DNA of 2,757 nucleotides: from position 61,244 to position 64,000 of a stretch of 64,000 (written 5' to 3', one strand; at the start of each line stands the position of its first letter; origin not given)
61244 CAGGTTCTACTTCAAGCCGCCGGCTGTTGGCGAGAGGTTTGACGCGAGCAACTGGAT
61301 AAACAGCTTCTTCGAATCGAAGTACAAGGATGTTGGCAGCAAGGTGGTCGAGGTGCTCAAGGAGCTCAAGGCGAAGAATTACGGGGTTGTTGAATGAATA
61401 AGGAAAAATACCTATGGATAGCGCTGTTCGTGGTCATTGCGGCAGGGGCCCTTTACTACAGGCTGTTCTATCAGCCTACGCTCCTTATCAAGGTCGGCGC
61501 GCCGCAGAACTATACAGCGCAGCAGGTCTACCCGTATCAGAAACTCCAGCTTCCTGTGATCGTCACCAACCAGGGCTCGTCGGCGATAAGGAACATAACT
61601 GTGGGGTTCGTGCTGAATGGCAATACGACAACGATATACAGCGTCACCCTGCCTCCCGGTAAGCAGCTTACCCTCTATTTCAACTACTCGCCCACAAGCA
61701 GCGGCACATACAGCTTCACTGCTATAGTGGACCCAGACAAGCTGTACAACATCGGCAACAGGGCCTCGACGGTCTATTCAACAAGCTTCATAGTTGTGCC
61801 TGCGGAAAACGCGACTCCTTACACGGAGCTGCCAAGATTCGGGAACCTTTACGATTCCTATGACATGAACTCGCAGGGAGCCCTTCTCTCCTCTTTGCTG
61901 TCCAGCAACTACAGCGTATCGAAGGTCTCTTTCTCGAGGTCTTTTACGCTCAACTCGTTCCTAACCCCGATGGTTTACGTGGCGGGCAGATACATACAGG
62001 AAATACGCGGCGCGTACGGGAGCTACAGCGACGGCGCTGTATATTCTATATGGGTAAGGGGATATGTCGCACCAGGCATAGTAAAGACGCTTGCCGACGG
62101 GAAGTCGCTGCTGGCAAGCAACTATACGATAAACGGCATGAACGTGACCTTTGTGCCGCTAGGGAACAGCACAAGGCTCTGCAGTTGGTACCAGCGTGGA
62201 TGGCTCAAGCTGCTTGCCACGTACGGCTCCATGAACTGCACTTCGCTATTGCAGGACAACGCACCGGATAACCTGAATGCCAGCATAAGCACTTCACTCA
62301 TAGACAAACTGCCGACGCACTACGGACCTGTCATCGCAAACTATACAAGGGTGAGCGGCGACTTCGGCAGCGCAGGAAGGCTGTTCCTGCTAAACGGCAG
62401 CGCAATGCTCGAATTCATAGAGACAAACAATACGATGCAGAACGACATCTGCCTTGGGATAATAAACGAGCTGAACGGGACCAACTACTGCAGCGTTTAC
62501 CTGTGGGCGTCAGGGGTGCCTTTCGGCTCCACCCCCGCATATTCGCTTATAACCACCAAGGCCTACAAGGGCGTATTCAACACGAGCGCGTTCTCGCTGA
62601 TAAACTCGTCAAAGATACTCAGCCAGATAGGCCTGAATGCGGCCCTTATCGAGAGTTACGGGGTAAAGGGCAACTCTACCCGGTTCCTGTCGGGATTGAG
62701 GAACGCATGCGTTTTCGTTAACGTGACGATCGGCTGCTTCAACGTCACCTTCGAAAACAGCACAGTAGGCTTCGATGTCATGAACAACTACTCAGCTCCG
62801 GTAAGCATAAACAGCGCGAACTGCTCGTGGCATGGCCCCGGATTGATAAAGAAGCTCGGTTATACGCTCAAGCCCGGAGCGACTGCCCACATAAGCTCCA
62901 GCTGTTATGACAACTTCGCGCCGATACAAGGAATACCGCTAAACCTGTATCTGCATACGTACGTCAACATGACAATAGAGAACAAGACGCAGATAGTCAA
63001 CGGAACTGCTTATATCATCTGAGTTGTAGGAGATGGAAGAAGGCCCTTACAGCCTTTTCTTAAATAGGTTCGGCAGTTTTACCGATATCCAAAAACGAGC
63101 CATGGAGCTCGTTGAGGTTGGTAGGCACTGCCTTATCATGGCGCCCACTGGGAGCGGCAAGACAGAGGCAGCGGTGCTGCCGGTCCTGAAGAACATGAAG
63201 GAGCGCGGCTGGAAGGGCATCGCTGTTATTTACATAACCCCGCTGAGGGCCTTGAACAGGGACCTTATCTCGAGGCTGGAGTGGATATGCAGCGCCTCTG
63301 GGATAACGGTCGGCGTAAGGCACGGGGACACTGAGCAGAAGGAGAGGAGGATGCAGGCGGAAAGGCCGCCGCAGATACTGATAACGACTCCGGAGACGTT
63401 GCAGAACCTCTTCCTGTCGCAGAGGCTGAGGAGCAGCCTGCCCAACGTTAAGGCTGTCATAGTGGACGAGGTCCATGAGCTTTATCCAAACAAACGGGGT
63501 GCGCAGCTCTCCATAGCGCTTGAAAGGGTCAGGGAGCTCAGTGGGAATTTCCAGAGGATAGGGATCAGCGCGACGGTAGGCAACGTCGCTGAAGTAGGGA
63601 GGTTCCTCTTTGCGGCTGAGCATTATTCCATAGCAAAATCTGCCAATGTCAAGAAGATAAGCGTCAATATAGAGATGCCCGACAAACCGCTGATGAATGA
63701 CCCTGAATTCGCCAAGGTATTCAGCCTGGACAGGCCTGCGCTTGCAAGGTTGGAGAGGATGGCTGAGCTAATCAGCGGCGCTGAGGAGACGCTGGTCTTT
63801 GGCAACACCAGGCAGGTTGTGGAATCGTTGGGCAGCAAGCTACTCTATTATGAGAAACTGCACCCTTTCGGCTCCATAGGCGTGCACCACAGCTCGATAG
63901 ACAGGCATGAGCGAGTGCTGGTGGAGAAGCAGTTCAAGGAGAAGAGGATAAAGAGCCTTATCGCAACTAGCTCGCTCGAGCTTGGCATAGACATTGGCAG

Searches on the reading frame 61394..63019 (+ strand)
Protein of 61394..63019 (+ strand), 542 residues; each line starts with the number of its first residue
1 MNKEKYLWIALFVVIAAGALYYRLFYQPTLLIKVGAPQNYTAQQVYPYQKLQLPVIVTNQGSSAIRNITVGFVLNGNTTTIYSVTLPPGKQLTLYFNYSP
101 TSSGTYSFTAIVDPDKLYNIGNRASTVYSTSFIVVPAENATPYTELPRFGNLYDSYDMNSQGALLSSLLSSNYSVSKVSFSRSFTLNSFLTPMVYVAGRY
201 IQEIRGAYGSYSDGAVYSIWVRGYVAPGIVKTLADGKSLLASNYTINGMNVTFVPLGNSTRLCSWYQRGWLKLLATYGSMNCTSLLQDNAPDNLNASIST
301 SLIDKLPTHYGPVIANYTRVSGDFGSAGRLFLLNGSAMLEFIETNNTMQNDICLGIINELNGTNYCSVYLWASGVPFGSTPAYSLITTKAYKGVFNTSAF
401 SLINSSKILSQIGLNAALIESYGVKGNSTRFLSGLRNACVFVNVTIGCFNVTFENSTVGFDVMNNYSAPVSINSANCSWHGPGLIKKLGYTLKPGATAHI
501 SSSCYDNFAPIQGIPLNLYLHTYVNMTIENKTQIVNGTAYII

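Call 20: search_protein_families(library=pfam, proteins=[window:61394-63019:+], max_evalue=0.001)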
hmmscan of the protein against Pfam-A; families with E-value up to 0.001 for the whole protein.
window:61394-63019:+ (542 aa): 1 family
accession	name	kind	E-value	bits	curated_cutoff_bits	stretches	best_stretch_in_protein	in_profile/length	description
PF07705.17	CARDB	-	5e-10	39.9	22.7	1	37-116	7-87/101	CARDB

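Call 44: find_encoding_contigs(protein=window:61394-63019:+, flank=10000, max_places=3)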
Protein window:61394-63019:+ (542 aa): 2 contigs read that carry it; 2 places shown.
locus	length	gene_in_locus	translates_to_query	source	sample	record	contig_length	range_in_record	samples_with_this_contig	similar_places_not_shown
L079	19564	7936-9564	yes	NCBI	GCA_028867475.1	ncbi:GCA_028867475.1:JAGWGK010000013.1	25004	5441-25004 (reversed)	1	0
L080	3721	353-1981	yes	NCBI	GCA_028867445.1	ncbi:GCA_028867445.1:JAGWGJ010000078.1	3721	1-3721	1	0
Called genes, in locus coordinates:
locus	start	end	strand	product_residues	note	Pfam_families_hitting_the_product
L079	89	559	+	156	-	PF01956:EMC3_TMCO1 (weak)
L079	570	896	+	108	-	PF01199:Ribosomal_L34e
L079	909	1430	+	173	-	PF02224:Cytidylate_kin (faint), PF13189:Cytidylate_kin2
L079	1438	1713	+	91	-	-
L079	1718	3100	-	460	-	PF02629:CoA_binding, PF13380:CoA_binding_2, PF13607:Succ_CoA_lig, PF00549:Ligase_CoA (faint), PF19045:Ligase_CoA_2 (weak)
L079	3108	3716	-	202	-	PF13549:ATP-grasp_5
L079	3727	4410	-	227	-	-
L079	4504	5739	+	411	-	PF00753:Lactamase_B (faint), PF16661:Lactamase_B_6 (weak), PF23023:Anti-Pycsar_Apyc1 (weak), PF12706:Lactamase_B_2 (weak), PF10996:Beta-Casp, PF07521:RMMBL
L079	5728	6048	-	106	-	PF21473:OB_Ssb-like, PF01336:tRNA_anti-codon (weak)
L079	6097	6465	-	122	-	PF01900:RNase_P_Rpp14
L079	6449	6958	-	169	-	-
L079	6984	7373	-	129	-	PF01920:Prefoldin_2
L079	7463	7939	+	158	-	-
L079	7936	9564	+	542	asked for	PF07705:CARDB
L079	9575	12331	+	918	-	PF00270:DEAD, PF04851:ResIII, PF00271:Helicase_C, PF19306:WHD_Lhr, PF08494:DEAD_assoc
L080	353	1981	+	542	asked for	PF07705:CARDB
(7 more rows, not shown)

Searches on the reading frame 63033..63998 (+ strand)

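Call 20: search_protein_families(library=pfam, proteins=[window:63033-63998:+], max_evalue=0.001)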
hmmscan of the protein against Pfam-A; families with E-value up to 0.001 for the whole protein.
window:63033-63998:+ (322 aa): 3 families
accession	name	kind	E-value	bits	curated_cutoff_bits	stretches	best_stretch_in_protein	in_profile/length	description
PF00270.35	DEAD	-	1.7e-36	125.9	26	1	17-187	1-166/167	DEAD/DEAH box helicase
PF00271.37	Helicase_C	-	6.3e-11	42.9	23.5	1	241-321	4-81/110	Helicase conserved C-terminal domain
PF04851.21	ResIII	-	8.7e-11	42.4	22.5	1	21-182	9-162/164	Type III restriction enzyme, res subunit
